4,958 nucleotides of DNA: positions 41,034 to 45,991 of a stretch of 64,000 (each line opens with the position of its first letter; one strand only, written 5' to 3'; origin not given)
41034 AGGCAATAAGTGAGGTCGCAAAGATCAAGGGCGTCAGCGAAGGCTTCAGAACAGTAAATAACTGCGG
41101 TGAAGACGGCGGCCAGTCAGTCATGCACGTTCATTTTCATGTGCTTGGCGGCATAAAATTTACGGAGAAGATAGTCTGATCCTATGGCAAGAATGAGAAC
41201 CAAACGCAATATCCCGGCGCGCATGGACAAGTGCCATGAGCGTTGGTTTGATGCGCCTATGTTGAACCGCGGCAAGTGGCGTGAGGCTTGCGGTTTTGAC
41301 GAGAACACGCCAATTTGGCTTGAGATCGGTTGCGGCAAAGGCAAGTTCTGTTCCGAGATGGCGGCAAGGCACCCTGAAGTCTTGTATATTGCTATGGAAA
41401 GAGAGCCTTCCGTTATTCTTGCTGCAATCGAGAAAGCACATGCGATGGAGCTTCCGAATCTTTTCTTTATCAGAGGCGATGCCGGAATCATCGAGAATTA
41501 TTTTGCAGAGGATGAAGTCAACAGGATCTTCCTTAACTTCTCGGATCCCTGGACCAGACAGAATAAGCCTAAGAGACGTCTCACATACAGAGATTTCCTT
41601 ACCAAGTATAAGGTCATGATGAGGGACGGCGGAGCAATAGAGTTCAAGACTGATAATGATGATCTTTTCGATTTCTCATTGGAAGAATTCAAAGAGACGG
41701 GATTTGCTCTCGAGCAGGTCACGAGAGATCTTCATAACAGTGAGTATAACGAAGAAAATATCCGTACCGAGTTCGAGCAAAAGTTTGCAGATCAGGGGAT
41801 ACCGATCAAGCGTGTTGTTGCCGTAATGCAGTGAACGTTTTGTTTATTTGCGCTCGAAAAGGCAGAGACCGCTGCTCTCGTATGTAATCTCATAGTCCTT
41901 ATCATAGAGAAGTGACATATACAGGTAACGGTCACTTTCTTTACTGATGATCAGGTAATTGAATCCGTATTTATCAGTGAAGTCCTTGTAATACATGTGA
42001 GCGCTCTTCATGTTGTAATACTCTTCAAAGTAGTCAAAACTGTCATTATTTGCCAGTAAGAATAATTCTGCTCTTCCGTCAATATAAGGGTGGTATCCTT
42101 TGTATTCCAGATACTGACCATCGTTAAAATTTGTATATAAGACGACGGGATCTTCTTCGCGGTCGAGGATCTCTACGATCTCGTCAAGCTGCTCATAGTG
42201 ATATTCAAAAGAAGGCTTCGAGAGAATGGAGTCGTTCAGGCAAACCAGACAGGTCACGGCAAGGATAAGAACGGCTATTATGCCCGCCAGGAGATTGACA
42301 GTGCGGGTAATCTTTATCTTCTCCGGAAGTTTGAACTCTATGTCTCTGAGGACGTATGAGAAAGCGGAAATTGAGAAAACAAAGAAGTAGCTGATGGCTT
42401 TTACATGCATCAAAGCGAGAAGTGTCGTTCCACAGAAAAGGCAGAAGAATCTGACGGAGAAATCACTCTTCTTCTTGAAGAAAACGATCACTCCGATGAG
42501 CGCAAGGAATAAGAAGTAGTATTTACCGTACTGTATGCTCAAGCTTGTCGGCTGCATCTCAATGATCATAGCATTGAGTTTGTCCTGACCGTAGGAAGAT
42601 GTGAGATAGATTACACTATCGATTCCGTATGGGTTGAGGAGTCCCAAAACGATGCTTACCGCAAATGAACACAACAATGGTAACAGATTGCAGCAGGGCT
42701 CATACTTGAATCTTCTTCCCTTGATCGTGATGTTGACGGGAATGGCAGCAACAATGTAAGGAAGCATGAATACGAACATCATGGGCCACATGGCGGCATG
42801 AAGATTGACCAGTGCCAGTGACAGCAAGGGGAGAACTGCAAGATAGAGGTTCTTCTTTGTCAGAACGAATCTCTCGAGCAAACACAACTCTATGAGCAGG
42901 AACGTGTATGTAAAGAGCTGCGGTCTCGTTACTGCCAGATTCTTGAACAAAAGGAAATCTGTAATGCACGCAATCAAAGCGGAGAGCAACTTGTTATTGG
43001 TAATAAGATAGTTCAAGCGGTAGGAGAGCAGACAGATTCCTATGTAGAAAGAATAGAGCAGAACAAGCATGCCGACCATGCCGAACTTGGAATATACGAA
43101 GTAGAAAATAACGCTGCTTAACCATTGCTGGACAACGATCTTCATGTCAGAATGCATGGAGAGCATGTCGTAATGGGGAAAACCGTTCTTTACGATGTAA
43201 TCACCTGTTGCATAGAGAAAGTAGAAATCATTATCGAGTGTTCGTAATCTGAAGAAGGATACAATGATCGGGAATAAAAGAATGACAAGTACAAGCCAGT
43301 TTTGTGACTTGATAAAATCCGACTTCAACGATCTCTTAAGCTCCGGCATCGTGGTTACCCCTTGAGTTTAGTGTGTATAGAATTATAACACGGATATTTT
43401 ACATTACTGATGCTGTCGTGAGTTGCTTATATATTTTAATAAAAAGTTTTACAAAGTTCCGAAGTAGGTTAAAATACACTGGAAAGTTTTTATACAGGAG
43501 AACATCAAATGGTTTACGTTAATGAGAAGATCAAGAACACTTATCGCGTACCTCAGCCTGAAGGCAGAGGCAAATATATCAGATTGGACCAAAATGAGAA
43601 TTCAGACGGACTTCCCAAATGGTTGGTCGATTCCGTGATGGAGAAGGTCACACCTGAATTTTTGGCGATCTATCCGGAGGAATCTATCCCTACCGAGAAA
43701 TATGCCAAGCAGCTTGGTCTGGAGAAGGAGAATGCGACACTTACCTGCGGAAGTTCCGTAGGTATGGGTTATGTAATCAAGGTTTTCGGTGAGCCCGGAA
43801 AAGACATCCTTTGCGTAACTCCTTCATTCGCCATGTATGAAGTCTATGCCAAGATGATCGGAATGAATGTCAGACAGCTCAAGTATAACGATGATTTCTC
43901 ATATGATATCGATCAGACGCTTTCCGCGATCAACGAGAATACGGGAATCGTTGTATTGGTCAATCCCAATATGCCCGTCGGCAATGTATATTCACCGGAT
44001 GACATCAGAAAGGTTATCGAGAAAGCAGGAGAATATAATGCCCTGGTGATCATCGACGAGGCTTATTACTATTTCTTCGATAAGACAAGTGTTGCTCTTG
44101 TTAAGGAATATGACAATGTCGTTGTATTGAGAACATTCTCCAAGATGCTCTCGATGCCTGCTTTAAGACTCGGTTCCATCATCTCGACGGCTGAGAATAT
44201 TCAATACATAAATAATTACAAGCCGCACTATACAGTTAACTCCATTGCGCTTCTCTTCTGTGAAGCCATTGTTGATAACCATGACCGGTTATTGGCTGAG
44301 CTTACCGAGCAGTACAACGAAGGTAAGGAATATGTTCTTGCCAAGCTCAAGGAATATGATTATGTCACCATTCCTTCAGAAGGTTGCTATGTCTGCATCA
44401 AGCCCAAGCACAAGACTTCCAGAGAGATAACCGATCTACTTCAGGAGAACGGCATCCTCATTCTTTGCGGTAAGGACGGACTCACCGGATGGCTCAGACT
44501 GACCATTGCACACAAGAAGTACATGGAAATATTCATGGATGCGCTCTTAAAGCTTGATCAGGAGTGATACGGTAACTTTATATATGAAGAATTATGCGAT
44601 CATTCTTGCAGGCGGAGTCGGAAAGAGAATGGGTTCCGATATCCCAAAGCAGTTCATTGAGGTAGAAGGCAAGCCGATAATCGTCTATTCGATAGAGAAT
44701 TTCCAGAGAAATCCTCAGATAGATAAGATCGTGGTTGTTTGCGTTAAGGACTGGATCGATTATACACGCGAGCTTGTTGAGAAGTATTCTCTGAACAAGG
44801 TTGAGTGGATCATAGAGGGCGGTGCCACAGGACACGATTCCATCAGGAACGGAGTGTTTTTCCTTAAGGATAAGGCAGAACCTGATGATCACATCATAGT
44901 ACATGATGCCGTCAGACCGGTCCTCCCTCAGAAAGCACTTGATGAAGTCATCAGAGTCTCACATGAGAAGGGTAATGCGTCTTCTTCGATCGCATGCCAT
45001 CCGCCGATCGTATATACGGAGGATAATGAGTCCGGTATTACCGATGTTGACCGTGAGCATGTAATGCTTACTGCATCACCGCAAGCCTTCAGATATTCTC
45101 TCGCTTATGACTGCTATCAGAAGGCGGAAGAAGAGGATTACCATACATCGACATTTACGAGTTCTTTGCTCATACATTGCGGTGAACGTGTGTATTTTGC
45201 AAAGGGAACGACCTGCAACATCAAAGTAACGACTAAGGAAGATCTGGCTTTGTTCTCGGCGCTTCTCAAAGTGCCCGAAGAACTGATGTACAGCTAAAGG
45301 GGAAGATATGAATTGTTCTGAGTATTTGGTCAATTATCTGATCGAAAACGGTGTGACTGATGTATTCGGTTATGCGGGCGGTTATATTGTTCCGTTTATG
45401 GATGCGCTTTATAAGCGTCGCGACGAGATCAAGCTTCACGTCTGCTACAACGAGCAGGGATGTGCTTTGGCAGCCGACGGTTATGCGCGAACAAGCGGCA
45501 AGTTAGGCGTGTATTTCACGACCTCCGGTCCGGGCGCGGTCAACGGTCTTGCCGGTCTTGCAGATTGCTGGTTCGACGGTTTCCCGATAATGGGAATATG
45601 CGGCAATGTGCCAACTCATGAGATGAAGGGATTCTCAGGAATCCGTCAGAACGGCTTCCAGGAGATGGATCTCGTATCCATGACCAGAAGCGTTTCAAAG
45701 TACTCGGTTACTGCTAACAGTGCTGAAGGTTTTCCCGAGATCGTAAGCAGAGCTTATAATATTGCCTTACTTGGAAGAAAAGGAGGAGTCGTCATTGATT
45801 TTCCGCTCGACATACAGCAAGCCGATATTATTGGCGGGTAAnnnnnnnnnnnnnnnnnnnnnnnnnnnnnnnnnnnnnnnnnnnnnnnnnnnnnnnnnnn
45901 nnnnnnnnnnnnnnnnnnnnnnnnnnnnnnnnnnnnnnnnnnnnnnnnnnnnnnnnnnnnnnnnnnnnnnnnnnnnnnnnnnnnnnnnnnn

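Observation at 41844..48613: Candidate new CDP-amino-alditol surface-modification pathway (PLP enzyme, IspD-like, ThDP enzyme, 2 LicD, GT-C-like)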

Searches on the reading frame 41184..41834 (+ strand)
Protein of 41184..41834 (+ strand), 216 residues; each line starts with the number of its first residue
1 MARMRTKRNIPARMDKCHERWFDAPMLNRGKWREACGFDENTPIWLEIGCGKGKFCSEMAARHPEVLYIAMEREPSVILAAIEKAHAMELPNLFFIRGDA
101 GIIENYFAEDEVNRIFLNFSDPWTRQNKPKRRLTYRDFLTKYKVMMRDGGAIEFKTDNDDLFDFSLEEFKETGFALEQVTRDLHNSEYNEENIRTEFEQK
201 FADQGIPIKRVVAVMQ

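Call 3: search_protein_families(library=pfam, proteins=[window:41184-41834:+], max_evalue=0.01)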
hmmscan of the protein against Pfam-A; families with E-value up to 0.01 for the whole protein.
window:41184-41834:+ (216 aa): 6 families
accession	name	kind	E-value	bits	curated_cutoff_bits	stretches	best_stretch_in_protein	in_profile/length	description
PF02390.23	Methyltransf_4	-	2.5e-42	144.7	24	1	42-210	2-172/173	Putative methyltransferase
PF13847.12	Methyltransf_31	-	5e-07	29.9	27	1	46-118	8-81/145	Methyltransferase domain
PF13649.12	Methyltransf_25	-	8.8e-06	26.8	27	1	46-119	2-72/97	Methyltransferase domain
PF13489.12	Methyltransf_23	-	2.8e-05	24.4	27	1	39-76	20-55/164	Methyltransferase domain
PF24675.1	NpmA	-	0.00022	21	60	1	42-100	24-86/214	16S rRNA (adenine(1408)-N(1))-methyltransferase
PF08242.18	Methyltransf_12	-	0.0019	19.3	30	1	46-100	1-55/98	Methyltransferase domain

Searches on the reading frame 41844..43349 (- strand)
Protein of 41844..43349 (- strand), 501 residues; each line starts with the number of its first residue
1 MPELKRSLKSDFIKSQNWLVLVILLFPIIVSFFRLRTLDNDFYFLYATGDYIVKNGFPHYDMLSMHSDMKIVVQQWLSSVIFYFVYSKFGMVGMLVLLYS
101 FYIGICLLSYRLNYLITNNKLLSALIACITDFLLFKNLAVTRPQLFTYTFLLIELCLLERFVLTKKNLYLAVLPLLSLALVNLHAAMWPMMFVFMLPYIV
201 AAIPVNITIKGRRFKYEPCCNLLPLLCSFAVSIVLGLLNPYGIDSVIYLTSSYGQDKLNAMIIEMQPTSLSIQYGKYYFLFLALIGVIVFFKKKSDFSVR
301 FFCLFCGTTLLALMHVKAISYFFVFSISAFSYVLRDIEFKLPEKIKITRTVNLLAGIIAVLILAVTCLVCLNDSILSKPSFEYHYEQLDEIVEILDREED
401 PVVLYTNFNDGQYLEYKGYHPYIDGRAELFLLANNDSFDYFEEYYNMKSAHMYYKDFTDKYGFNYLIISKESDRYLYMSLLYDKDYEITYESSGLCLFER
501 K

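Call 3: search_protein_families(library=pfam, proteins=[window:41844-43349:-], max_evalue=0.01)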
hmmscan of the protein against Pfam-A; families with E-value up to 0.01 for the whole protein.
window:41844-43349:- (501 aa): 1 family
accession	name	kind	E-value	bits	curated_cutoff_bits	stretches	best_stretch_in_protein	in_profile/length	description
PF20176.3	DUF6541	-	0.0014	17.4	29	0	148-294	243-392/646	Family of unknown function (DUF6541)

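Call 4: search_protein_families(library=ncbifam, proteins=[window:41844-43349:-], max_evalue=0.001)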
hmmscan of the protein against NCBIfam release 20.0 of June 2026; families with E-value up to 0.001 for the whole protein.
window:41844-43349:- (501 aa): 0 families

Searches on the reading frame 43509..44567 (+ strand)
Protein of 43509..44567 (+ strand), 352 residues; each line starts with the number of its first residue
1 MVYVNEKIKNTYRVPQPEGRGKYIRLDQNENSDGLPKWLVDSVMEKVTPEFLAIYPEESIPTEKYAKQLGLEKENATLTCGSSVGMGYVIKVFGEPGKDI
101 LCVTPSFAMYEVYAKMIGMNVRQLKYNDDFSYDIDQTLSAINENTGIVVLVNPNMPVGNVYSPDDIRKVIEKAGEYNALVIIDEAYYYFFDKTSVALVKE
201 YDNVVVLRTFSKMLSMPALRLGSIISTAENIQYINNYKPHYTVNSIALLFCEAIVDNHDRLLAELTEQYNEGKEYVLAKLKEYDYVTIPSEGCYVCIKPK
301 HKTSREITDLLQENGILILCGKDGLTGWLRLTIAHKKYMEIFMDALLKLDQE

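Call 3: search_protein_families(library=pfam, proteins=[window:43509-44567:+], max_evalue=0.01)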
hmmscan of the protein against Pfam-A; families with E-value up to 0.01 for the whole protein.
window:43509-44567:+ (352 aa): 4 families
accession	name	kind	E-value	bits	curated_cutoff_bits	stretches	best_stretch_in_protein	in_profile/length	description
PF00155.27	Aminotran_1_2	-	4.7e-46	158.1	19.7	1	62-341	48-356/361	Aminotransferase class I and II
PF00266.25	Aminotran_5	-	1.2e-05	24.9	21.5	1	114-185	109-177/371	Aminotransferase class-V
PF01212.27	Beta_elim_lyase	-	0.0056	16.5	27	1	115-319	92-238/288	Beta-eliminating lyase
PF00202.27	Aminotran_3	-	0.0064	15.7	30.5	1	159-335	206-389/403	Aminotransferase class-III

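Call 4: search_protein_families(library=ncbifam, proteins=[window:43509-44567:+], max_evalue=0.001)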
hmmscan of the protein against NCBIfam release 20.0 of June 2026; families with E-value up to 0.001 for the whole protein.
window:43509-44567:+ (352 aa): 70 families (the best 25 are shown)
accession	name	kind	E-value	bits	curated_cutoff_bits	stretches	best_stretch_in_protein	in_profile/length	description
TIGR01141.1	hisC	equivalog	6.6e-68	229.1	276.55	1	10-346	8-346/349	histidinol-phosphate transaminase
NF002877.0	PRK03317.1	equivalog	1.4e-42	145.9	409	1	24-350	34-367/374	histidinol-phosphate transaminase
NF006580.0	PRK09105.1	subfamily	9.4e-42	143.2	444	1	17-348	42-369/375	pyridoxal phosphate-dependent aminotransferase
NF002878.0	PRK03321.1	subfamily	4e-41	140.9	374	1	23-348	24-347/352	histidinol-phosphate transaminase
NF003496.0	PRK05166.1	equivalog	1.2e-40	139.4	540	1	24-350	39-370/373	histidinol-phosphate transaminase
NF051461.1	pyoverd_PtaA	equivalog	1.2e-38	132.7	500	1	19-347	32-357/359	pyoverdine biosynthesis transaminase PtaA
TIGR01140.1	L_thr_O3P_dcar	equivalog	4.5e-38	131.2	290.55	1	48-345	38-329/331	threonine-phosphate decarboxylase CobD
NF002726.0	PRK02610.1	equivalog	2.1e-35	122.3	391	1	93-339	113-358/374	histidinol-phosphate transaminase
NF041364.1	GntC_guanitoxin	equivalog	5.3e-34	117.7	415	1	64-338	49-344/356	guanitoxin biosynthesis PLP-dependent (S)-gamma-hydroxy-L-arginine cyclodehydratase GntC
NF005305.0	PRK06836.1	equivalog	5e-32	111.6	376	1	68-334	93-374/396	pyridoxal phosphate-dependent aminotransferase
NF005915.1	PRK07908.1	equivalog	6.4e-29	101.4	360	1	29-346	20-331/332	Rv2231c family histidinol phosphate aminotransferase CobC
TIGR01265.1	tyr_nico_aTase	subfamily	1.7e-28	99.8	292.45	1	70-339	93-387/403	tyrosine/nicotianamine family aminotransferase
NF004870.0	PRK06225.1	equivalog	9.8e-28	96.9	351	1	63-320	73-339/380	pyridoxal phosphate-dependent aminotransferase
NF006014.0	PRK08153.1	equivalog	2.8e-26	92.2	510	1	23-346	35-360/370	pyridoxal phosphate-dependent aminotransferase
NF006225.0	PRK08354.1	equivalog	1.3e-25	90.4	288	1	51-348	41-314/318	putative aminotransferase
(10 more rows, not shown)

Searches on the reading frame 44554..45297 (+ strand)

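Call 3: search_protein_families(library=pfam, proteins=[window:44554-45297:+], max_evalue=0.01)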
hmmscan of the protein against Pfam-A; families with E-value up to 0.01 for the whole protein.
window:44554-45297:+ (247 aa): 3 families
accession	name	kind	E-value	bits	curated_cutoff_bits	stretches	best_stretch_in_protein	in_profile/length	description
PF01128.25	IspD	-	7.8e-42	143.9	27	1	15-238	3-219/221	2-C-methyl-D-erythritol 4-phosphate cytidylyltransferase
PF12804.13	NTP_transf_3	-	6.2e-11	43.2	27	1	15-136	1-111/160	MobA-like NTP transferase domain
PF00483.29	NTP_transferase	-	3.1e-06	27.4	21.2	1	15-117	2-115/245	Nucleotidyl transferase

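Call 4: search_protein_families(library=ncbifam, proteins=[window:44554-45297:+], max_evalue=0.001)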
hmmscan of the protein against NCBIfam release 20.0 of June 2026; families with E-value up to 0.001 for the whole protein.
window:44554-45297:+ (247 aa): 33 families (the best 25 are shown)
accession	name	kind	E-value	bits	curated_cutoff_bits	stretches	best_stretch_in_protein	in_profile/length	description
NF001183.0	PRK00155.1-3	subfamily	2.7e-51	174.2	166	1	13-239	2-232/237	D-ribitol-5-phosphate cytidylyltransferase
NF001186.0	PRK00155.2-3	equivalog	7e-49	166.3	253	1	11-239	3-223/224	2-C-methyl-D-erythritol 4-phosphate cytidylyltransferase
TIGR00453.1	ispD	equivalog_domain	2.1e-47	161.4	181.3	1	15-238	2-219/219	2-C-methyl-D-erythritol 4-phosphate cytidylyltransferase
NF009924.0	PRK13385.1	subfamily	1.5e-39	136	342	1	13-239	2-224/230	2-C-methyl-D-erythritol 4-phosphate cytidylyltransferase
NF006899.0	PRK09382.1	equivalog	2.6e-37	128.8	417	1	10-239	4-221/387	bifunctional 2-C-methyl-D-erythritol 4-phosphate cytidylyltransferase/2-C-methyl-D-erythritol 2,4-cyclodiphosphate synthase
TIGR01173.1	glmU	equivalog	2.3e-09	36.6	366.85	1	15-140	3-121/452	bifunctional UDP-N-acetylglucosamine diphosphorylase/glucosamine-1-phosphate N-acetyltransferase GlmU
NF045495.1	AdoCbiPCobY_Meth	equivalog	5.2e-09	35.9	250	1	15-90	3-79/195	adenosylcobinamide-phosphate guanylyltransferase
NF001457.0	PRK00317.1-3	equivalog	3e-08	33.4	164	1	15-67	4-54/200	molybdenum cofactor guanylyltransferase MobA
TIGR03310.1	matur_MocA_YgfJ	equivalog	4.6e-08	33.3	186.45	1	15-139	2-118/188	molybdenum cofactor cytidylyltransferase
NF010934.1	PRK14354.1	equivalog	5.6e-08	31.7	450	1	14-144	1-122/447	bifunctional UDP-N-acetylglucosamine diphosphorylase/glucosamine-1-phosphate N-acetyltransferase GlmU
NF010937.0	PRK14357.1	equivalog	9.4e-08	31.4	658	1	15-146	3-123/448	bifunctional UDP-N-acetylglucosamine diphosphorylase/glucosamine-1-phosphate N-acetyltransferase GlmU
NF010932.0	PRK14352.1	equivalog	1.7e-07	30.2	611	1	14-143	8-133/488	bifunctional UDP-N-acetylglucosamine diphosphorylase/glucosamine-1-phosphate N-acetyltransferase GlmU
NF010933.0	PRK14353.1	equivalog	5e-07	28.7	505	1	12-134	5-122/453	bifunctional UDP-N-acetylglucosamine diphosphorylase/glucosamine-1-phosphate N-acetyltransferase GlmU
NF041135.1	IPPtranDIPPsyn_Thcocales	equivalog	6e-07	28.8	580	1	15-86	3-71/419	bifunctional L-myo-inositol-1-phosphate cytidylyltransferase/CDP-L-myo-inositol myo-inositolphosphotransferase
TIGR02665.1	molyb_mobA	equivalog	1.8e-06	28.1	151.85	1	15-71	3-56/186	molybdenum cofactor guanylyltransferase MobA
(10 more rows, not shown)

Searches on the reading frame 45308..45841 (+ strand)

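Call 3: search_protein_families(library=pfam, proteins=[window:45308-45841:+], max_evalue=0.01)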
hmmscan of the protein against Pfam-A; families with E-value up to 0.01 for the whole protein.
window:45308-45841:+ (177 aa): 1 family
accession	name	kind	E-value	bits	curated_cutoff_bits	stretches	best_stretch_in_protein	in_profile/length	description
PF02776.23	TPP_enzyme_N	-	3.5e-35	120.8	26.8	1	1-125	1-119/119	Thiamine pyrophosphate enzyme, N-terminal TPP binding domain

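Call 4: search_protein_families(library=ncbifam, proteins=[window:45308-45841:+], max_evalue=0.001)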
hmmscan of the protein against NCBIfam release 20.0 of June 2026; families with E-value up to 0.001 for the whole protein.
window:45308-45841:+ (177 aa): 51 families (the best 25 are shown)
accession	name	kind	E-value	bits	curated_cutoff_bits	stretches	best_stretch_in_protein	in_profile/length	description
TIGR00118.1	acolac_lg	equivalog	1e-45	156.3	538.35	1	1-174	1-166/557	biosynthetic-type acetolactate synthase large subunit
NF006524.0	PRK08978.1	equivalog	4.5e-45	154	738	1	1-173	1-165/548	acetolactate synthase 2 catalytic subunit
NF004919.0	PRK06276.1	equivalog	5.3e-42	143.9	866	1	1-174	1-166/582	acetolactate synthase large subunit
NF006581.0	PRK09107.1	equivalog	3.6e-40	137.8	974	1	1-172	11-175/595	acetolactate synthase 3 large subunit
NF005584.0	PRK07282.1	equivalog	7.3e-39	133.7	970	1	3-172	12-174/566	acetolactate synthase large subunit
NF004710.0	PRK06048.1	equivalog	2.4e-38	132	976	1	1-174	8-173/561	acetolactate synthase large subunit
NF005228.0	PRK06725.1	equivalog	1.1e-37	129.6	991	1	3-174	18-181/571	acetolactate synthase large subunit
NF005651.0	PRK07418.1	subfamily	2e-37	128.7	942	1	4-171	22-185/617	acetolactate synthase large subunit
NF006525.0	PRK08979.1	equivalog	2.2e-37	128.7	1084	1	3-172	6-168/572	acetolactate synthase 3 large subunit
NF005058.0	PRK06466.1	equivalog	4e-37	127.9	951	1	3-171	6-167/574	acetolactate synthase 3 large subunit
NF006319.0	PRK08527.1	equivalog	8.7e-36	123.5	905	1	1-170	4-166/565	acetolactate synthase large subunit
NF005824.0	PRK07710.1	equivalog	9.4e-35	120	976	1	2-172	18-180/573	acetolactate synthase large subunit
NF005860.0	PRK07789.1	equivalog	3.3e-34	118.2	881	1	2-173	35-199/615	acetolactate synthase large subunit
NF005936.0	PRK07979.1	equivalog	1.9e-33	115.7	1080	1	3-170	6-166/574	acetolactate synthase 3 large subunit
NF005409.0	PRK06965.1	equivalog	4.9e-33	114.4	1035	1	3-172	23-185/587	acetolactate synthase 3 catalytic subunit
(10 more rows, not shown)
